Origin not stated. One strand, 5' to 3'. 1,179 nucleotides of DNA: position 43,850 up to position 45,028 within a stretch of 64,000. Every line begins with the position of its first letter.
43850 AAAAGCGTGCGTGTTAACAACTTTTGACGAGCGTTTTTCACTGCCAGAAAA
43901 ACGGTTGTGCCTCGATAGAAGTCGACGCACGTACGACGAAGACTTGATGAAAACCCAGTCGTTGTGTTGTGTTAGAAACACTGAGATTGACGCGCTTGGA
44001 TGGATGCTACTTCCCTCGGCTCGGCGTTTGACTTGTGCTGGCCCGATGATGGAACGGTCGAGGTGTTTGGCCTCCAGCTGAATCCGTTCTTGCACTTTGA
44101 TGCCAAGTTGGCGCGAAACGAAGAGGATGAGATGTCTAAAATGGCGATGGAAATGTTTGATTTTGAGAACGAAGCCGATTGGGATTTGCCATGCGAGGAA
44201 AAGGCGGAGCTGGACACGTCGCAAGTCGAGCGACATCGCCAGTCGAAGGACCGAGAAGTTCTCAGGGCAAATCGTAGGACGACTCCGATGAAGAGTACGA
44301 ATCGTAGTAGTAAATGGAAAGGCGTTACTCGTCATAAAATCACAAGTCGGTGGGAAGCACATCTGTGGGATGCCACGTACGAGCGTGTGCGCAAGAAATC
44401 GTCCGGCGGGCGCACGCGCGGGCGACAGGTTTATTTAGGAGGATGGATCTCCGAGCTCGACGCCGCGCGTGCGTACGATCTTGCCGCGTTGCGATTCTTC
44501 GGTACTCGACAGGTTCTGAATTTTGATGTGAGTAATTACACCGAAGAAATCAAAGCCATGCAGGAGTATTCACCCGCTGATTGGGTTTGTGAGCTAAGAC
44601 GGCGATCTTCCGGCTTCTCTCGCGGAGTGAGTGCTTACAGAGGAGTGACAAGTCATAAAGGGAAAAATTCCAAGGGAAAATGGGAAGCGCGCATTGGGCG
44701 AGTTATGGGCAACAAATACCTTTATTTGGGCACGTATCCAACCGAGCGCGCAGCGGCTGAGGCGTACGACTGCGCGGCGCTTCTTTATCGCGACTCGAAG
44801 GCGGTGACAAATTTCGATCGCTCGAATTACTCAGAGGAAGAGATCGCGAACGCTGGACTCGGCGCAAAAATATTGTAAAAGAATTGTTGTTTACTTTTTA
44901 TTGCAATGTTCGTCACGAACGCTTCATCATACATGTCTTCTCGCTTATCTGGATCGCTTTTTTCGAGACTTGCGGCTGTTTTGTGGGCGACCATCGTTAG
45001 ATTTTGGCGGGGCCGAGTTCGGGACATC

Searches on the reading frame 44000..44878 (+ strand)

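Call 12: search_protein_families(library=pfam, max_evalue=0.01, proteins=[window:44000-44878:+])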
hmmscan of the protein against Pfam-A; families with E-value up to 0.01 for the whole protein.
window:44000-44878:+ (292 aa): 1 family
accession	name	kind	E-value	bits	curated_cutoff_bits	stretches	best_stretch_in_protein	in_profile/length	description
PF00847.26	AP2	-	1.1e-11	45.2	33.3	2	212-263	2-51/54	AP2 domain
